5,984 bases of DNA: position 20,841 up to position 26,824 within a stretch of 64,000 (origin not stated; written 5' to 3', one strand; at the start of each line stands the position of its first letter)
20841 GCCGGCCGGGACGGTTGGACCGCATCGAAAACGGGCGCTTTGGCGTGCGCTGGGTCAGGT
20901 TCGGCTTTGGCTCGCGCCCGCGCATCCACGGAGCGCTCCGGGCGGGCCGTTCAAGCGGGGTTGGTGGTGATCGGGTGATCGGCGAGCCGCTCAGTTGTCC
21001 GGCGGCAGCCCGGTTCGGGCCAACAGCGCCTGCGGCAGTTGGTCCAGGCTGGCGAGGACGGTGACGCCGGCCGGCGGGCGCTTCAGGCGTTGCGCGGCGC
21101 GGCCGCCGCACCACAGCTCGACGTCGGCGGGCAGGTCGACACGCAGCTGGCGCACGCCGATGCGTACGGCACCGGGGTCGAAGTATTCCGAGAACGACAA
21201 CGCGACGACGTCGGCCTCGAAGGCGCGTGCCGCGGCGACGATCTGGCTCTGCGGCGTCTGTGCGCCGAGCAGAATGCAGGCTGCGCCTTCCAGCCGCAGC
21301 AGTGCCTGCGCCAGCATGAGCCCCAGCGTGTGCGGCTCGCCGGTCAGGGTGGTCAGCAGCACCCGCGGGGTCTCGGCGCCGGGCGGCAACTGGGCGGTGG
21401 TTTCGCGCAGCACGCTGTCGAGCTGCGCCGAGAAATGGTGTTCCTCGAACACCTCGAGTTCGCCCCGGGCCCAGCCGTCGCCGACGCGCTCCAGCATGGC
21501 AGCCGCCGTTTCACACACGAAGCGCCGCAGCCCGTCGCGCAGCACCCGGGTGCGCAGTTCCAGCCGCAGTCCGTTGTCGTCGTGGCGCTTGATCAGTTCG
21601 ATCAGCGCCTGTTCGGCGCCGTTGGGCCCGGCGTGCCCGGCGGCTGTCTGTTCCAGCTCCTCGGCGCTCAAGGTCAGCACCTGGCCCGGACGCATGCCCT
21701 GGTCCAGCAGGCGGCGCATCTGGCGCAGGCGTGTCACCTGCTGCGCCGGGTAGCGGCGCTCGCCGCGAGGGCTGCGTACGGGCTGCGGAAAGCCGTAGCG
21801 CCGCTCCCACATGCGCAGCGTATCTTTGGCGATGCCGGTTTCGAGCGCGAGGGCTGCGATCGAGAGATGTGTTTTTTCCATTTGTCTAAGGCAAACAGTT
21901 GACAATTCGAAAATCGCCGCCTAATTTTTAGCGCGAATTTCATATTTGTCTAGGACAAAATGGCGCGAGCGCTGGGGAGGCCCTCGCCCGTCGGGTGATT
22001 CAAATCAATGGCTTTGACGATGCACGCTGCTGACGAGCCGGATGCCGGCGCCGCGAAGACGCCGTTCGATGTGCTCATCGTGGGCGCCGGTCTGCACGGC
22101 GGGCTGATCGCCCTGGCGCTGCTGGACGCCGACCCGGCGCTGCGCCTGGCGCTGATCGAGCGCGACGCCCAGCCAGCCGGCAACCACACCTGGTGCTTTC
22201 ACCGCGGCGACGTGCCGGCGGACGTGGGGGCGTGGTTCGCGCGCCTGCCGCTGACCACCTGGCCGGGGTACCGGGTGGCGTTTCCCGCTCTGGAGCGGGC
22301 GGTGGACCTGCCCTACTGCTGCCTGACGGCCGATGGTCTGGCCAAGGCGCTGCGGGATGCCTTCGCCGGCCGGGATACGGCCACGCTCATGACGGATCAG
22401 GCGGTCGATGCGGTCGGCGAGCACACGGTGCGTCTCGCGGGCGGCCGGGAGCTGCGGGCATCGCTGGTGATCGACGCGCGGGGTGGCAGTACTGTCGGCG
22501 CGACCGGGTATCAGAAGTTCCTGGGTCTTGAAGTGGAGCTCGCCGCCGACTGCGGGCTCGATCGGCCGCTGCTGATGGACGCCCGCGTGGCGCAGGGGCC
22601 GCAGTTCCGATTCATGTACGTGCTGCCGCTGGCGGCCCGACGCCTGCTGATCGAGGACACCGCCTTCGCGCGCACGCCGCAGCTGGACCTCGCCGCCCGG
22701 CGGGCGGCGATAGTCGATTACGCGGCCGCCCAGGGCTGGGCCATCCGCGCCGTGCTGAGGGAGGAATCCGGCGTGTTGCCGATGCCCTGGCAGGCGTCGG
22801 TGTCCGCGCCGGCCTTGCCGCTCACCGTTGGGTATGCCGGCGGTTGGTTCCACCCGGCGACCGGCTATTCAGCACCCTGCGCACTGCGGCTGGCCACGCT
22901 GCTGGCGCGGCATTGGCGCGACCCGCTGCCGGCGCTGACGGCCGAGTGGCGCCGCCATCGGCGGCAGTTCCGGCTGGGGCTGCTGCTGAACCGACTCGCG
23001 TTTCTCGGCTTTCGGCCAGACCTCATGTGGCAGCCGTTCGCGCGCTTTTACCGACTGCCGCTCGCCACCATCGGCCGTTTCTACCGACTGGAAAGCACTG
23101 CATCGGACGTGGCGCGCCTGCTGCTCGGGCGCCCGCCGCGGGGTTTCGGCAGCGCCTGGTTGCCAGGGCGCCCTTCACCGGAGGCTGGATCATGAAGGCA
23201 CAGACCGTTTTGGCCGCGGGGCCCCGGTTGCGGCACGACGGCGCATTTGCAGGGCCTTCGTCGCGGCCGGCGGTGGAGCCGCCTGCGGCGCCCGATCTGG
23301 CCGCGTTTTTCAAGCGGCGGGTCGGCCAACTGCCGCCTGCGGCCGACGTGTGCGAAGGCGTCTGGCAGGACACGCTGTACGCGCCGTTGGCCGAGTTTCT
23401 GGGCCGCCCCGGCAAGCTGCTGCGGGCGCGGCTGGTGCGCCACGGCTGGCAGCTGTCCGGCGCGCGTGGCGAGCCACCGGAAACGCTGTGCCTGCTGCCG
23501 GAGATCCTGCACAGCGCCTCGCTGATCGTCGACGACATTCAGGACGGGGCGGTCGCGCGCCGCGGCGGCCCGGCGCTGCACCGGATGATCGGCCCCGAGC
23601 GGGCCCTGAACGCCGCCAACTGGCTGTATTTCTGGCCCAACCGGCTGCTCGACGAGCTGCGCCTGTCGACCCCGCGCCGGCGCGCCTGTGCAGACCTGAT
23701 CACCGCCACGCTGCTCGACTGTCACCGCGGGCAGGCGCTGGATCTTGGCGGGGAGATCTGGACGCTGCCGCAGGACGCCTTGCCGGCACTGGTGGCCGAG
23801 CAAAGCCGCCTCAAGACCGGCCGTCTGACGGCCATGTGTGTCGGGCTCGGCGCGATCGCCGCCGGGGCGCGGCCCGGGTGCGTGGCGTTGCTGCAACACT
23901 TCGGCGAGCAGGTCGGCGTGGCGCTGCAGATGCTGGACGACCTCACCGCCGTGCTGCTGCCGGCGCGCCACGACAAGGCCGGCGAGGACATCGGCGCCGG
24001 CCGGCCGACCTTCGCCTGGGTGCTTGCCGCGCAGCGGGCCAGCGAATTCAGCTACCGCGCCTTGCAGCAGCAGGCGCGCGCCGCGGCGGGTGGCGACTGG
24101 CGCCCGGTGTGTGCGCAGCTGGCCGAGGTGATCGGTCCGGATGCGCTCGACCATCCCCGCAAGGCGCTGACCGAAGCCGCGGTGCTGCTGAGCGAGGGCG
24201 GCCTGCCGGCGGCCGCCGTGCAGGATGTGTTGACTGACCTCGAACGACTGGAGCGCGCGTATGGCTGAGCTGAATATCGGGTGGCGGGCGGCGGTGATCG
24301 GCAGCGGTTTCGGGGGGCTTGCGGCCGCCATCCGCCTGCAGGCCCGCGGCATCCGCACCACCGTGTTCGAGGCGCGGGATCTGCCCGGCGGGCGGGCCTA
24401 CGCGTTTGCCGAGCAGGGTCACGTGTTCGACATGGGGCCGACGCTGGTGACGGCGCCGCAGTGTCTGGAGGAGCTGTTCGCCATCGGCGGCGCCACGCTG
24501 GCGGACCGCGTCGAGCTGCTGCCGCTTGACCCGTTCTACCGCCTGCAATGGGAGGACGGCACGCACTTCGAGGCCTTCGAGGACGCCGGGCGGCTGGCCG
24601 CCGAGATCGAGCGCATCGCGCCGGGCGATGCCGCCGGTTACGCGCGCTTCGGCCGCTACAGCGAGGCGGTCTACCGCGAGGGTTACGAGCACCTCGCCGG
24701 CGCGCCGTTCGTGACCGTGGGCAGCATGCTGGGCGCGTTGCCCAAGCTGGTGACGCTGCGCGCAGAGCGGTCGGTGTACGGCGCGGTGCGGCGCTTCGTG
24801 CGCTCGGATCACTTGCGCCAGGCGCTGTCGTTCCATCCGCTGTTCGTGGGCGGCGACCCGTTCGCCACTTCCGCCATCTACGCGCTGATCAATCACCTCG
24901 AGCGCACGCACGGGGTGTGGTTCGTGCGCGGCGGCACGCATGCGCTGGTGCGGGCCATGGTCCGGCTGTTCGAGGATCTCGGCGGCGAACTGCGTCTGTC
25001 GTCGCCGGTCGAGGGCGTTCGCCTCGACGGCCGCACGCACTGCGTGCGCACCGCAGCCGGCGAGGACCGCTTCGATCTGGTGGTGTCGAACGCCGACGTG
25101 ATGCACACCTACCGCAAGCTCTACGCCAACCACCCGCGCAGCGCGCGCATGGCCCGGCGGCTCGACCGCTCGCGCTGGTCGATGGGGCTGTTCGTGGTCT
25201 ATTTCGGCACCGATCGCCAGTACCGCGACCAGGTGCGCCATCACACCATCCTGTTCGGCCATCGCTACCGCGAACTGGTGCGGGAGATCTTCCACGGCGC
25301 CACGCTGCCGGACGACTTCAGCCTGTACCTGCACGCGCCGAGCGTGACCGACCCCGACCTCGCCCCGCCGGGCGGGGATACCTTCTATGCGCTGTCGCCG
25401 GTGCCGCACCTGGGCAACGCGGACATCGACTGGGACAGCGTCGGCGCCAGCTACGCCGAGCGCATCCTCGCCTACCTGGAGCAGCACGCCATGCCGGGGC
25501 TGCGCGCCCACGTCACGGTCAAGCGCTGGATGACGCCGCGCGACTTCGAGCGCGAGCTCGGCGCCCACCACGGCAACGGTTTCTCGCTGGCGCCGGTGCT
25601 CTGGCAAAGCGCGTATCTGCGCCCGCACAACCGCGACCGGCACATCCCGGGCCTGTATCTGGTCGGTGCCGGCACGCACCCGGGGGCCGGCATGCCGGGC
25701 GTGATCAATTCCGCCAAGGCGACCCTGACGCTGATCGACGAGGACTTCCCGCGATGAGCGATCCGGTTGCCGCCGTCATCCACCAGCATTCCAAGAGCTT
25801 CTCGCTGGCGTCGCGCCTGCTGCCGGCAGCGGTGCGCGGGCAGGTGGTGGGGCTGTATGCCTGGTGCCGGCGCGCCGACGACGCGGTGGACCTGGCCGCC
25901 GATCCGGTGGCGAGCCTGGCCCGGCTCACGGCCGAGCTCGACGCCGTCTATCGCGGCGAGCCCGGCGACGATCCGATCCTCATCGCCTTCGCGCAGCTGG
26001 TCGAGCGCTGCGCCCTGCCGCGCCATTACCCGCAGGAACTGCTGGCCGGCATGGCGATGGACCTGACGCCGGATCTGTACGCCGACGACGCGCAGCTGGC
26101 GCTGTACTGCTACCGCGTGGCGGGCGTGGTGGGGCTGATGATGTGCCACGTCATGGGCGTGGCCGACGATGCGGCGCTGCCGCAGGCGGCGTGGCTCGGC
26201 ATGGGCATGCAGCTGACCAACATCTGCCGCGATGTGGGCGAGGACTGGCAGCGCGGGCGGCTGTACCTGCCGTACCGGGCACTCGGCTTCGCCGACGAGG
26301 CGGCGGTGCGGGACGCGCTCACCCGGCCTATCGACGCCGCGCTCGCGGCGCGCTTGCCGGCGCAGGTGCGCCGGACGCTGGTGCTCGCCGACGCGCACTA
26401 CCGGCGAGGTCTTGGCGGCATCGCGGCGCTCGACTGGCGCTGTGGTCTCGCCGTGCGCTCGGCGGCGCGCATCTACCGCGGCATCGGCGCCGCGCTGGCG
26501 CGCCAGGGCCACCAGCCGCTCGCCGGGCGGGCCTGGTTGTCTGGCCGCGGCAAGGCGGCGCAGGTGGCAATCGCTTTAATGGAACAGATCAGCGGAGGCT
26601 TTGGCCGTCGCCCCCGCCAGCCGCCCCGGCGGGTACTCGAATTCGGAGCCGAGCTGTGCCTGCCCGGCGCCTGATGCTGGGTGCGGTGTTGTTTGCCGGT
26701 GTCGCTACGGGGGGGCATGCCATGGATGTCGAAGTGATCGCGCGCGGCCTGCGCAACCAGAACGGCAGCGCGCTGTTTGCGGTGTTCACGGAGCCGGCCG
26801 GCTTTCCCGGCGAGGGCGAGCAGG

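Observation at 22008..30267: Predicted aryl-carotenoid (isorenieratene-type) pathway with actinobacterial crtT-crtU-crtV in an apparently non-phototrophic proteobacterium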

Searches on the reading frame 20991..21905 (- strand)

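Call 5: search_protein_families(library=pfam, proteins=[window:20991-21905:-])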
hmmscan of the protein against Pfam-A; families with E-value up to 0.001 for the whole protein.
window:20991-21905:- (304 aa): 3 families
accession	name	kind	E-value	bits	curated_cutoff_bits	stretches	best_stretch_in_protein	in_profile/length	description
PF13411.12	MerR_1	-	2.3e-14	53.7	21.6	1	15-75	2-61/69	MerR HTH family regulatory protein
PF02310.24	B12-binding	-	3e-10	40.4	32.1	1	181-238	2-59/121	B12 binding domain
PF00376.29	MerR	-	1.6e-06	28.3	28.2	1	15-52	1-38/38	MerR family regulatory protein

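Call 6: search_protein_families(library=ncbifam, proteins=[window:20991-21905:-])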
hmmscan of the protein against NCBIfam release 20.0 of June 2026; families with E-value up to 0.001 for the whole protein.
window:20991-21905:- (304 aa): 5 families
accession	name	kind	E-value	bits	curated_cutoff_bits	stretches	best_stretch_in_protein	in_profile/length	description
NF052513.1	TransRegCarH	equivalog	1e-35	123.4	400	1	14-240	7-225/274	HTH-type transcriptional repressor CarH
NF011617.0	PRK15043.1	equivalog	2.3e-08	33.7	417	1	15-90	5-80/243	HTH-type transcriptional regulator MlrA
TIGR02051.1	MerR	equivalog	1.1e-07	32.2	150.85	1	16-68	2-54/124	mercury resistance transcriptional regulator MerR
NF047375.1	HeatShock_HspR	equivalog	2.3e-05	24.3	105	1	16-70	6-60/92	heat shock protein transcriptional repressor HspR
NF047996.1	corrin_MtgC_2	exception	0.00084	18.9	370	0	181-237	91-147/212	glycine betaine-specific corrinoid protein MtgC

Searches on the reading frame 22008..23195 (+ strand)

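Call 5: search_protein_families(library=pfam, proteins=[window:22008-23195:+])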
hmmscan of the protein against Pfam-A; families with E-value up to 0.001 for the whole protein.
window:22008-23195:+ (395 aa): 1 family
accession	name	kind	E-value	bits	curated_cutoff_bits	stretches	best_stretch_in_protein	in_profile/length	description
PF05834.18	Lycopene_cycl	-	1.5e-68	232.1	23.4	1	21-379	1-374/380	Lycopene cyclase protein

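Call 6: search_protein_families(library=ncbifam, proteins=[window:22008-23195:+])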
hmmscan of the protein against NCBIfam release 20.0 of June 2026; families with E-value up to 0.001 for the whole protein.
window:22008-23195:+ (395 aa): 5 families
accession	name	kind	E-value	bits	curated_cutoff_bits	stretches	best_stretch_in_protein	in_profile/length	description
TIGR01789.1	lycopene_cycl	equivalog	6.7e-85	285.4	215.2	1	21-381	1-367/370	lycopene beta-cyclase CrtY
TIGR01790.1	carotene-cycl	subfamily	8.8e-69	232.5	209.5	1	21-377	1-380/387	lycopene cyclase family protein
NF045687.1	LycopCycCtrL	equivalog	7.6e-06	25.1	500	1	196-301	193-295/410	lycopene beta cyclase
NF005788.0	PRK07608.1-3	equivalog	5e-05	22.2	478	0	20-58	3-39/388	UbiH/UbiF family hydroxylase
TIGR01988.1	Ubi-OHases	subfamily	0.00012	21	224.65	0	21-58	1-37/387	ubiquinone biosynthesis hydroxylase, UbiH/UbiF/VisC/COQ6 family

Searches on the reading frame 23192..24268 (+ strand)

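Call 5: search_protein_families(library=pfam, proteins=[window:23192-24268:+])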
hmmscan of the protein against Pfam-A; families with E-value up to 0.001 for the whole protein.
window:23192-24268:+ (358 aa): 1 family
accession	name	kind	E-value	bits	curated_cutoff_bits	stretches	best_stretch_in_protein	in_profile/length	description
PF00348.22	polyprenyl_synt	-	1.1e-34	120.2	27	1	60-291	2-230/251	Polyprenyl synthetase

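Call 6: search_protein_families(library=ncbifam, proteins=[window:23192-24268:+])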
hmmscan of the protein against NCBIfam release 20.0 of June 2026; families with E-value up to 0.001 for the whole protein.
window:23192-24268:+ (358 aa): 16 families
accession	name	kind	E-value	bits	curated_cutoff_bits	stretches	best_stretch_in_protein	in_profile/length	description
NF041169.1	f2_encap_cargo4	exception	5.9e-26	91.5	450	1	71-315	47-289/334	family 2 encapsulin nanocompartment cargo protein polyprenyl transferase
NF045549.1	GGPPsyn_IdsB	equivalog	6.4e-18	64.9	475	1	68-286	59-275/346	geranylgeranyl diphosphate synthase IdsB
NF040698.1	IdsA_Meth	equivalog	3.9e-15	55.9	468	1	74-285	42-255/328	short chain isoprenyl diphosphate synthase IdsA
NF042416.1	GFPPS_Mycobact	equivalog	1.1e-14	54.2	600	2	215-302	200-288/350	bifunctional (2E,6E)-farnesyl/geranyl diphosphate synthase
NF041003.1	GGPP_syn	equivalog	1.5e-13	50.6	500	1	104-254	70-219/326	geranylgeranyl diphosphate synthase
NF045485.1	FPPsyn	subfamily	1.9e-13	50.2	275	1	74-293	37-261/288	farnesyl diphosphate synthase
NF040789.2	gerfarn_diphsyn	equivalog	9e-12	44.8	560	1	104-260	92-245/345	geranylfarnesyl diphosphate synthase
NF007877.0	PRK10581.1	equivalog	6.7e-11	41.9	321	1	74-297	44-272/299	(2E,6E)-farnesyl diphosphate synthase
NF045685.1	GGPPSynCrtE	equivalog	9.2e-10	38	460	1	72-296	40-268/293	geranylgeranyl diphosphate synthase CrtE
NF040627.1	GFPS_Meth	equivalog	2.7e-09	36.9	600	1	102-254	68-210/285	geranylfarnesyl diphosphate synthase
TIGR02748.1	GerC3_HepT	equivalog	6.6e-09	35.3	456.55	1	103-274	72-237/319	heptaprenyl diphosphate synthase component II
TIGR02749.1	prenyl_cyano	equivalog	8.7e-08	31.5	383.2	1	102-254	75-219/322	solanesyl diphosphate synthase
NF040936.1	hexpp_archaea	equivalog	2.4e-07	30.4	400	1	69-145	36-112/275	hexaprenyl pyrophosphate synthase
NF042417.1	NPPPS_Mycobact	equivalog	4.1e-07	29.3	600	1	104-254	87-228/335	nonaprenyl/(2E,6E)-farnesyl/geranylgeranyl diphosphat synthase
NF045628.1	HxpDPsynlarge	equivalog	2e-06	27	500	0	104-145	65-106/311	hexaprenyl-diphosphate synthase large subunit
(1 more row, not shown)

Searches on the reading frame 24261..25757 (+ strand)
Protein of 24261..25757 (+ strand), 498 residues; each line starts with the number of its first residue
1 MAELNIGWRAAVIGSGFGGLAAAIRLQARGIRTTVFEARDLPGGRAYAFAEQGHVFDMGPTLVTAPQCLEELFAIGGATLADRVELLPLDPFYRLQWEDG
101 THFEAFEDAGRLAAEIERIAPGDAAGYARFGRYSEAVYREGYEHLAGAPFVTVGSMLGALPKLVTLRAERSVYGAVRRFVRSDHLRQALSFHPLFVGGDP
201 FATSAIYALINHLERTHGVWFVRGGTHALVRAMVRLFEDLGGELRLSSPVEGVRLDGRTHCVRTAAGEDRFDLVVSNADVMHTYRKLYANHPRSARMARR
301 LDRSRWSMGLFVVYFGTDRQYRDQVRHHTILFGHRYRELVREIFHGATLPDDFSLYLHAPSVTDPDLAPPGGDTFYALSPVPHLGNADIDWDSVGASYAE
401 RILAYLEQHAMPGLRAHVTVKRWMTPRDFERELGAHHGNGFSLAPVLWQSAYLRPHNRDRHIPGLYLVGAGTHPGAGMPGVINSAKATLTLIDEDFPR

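Call 5: search_protein_families(library=pfam, proteins=[window:24261-25757:+])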
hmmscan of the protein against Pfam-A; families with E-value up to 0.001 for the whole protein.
window:24261-25757:+ (498 aa): 6 families
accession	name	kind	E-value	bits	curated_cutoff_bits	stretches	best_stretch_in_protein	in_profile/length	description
PF01593.30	Amino_oxidase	-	1.2e-42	147.2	19.8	1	18-487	2-437/443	Flavin containing amine oxidoreductase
PF13450.12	NAD_binding_8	-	3.6e-15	56.4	21.9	1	12-72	1-64/68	NAD(P)-binding Rossmann-like domain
PF01266.30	DAO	-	9.5e-11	42.2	27.9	1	10-275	2-199/353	FAD dependent oxidoreductase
PF00890.30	FAD_binding_2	-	1.1e-05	25.3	20.4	1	11-53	3-43/414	FAD binding domain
PF07992.20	Pyr_redox_2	-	0.00013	22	26.1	1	10-45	3-39/291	Pyridine nucleotide-disulphide oxidoreductase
PF00070.33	Pyr_redox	-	0.001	20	22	0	9-43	1-35/82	Pyridine nucleotide-disulphide oxidoreductase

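Call 6: search_protein_families(library=ncbifam, proteins=[window:24261-25757:+])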
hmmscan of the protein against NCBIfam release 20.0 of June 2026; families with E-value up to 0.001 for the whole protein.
window:24261-25757:+ (498 aa): 27 families (the best 25 are shown)
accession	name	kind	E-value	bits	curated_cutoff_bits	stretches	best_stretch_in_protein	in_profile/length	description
TIGR02734.1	crtI_fam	subfamily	1.7e-190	634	238.1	1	10-495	1-491/504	phytoene desaturase family protein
NF058655.1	CrtID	equivalog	2.3e-88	297.1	640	1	11-486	2-475/478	bifunctional phytoene desaturase/3,4-desaturase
NF045637.1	carotdesatCrtDProt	equivalog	3.7e-67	226.9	580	1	11-489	2-479/485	1-hydroxycarotenoid 3,4-desaturase CrtD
NF042421.1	hydcarot_desat_CrtD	equivalog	2.1e-59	201.3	500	1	9-494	3-485/487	1-hydroxycarotenoid 3,4-desaturase CrtD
NF045689.1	BCarotKetCrtO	equivalog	4.9e-27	94.7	1000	3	348-486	381-533/563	beta-carotene ketolase CrtO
TIGR02730.1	carot_isom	equivalog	4.5e-25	88.4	586.9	2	206-486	207-482/493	carotenoid isomerase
TIGR02733.1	desat_CrtD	equivalog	1.1e-17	63.9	549.7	1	11-491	5-487/492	C-3',4' desaturase CrtD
NF005560.0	PRK07233.1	equivalog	7.6e-14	51.4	252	2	10-54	3-47/435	hypothetical protein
TIGR03467.1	HpnE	equivalog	8.1e-13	48.5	283.05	1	11-62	2-55/430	hydroxysqualene dehydroxylase HpnE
NF005548.0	PRK07208.1-4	equivalog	4.1e-06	25.7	389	1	11-60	7-56/488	hypothetical protein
NF050086.1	pipecolate_AmaA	exception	6e-06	25.1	600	1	10-44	28-62/425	L-pipecolate oxidase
NF009410.0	PRK12771.1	subfamily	2e-05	23.4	516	1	7-44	138-175/566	NAD(P)-binding protein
NF005547.0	PRK07208.1-3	equivalog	2.4e-05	23.3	380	0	10-59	7-56/465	hypothetical protein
TIGR00562.1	proto_IX_ox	equivalog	3.4e-05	22.6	97.85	1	10-63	5-60/470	protoporphyrinogen oxidase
NF008845.0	PRK11883.1-5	equivalog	6.2e-05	21.5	560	0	10-61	7-64/468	protoporphyrinogen oxidase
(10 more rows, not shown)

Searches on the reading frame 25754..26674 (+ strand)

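Call 5: search_protein_families(library=pfam, proteins=[window:25754-26674:+])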
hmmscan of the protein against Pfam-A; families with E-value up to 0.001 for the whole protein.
window:25754-26674:+ (306 aa): 1 family
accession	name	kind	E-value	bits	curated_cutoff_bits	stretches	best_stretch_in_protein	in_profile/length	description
PF00494.24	SQS_PSY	-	2.6e-63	214.6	26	1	10-262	2-259/263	Squalene/phytoene synthase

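Call 6: search_protein_families(library=ncbifam, proteins=[window:25754-26674:+])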
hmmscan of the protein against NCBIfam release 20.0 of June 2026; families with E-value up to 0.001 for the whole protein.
window:25754-26674:+ (306 aa): 6 families
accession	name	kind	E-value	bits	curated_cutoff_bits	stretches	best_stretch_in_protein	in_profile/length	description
NF045921.1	PhytnSynCrtBRhod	equivalog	1.1e-64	218.8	500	1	6-278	11-279/307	15-cis-phytoene synthase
TIGR03465.1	HpnD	equivalog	1.6e-53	181.5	278.6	1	11-269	4-259/267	presqualene diphosphate synthase HpnD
NF042419.1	Phyto_syn_CrtB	equivalog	1.1e-46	159.8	480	1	8-275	10-283/306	15-cis-phytoene synthase CrtB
NF045686.1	PhytoSynCyanob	equivalog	4.8e-40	137.6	550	1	8-276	27-305/310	15-cis-phytoene synthase CrtB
TIGR03464.1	HpnC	equivalog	3.5e-37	128.4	250.45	1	11-271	4-262/267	squalene synthase HpnC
TIGR01559.1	squal_synth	equivalog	7.1e-07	28.7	286.75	1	98-173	116-199/337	squalene synthase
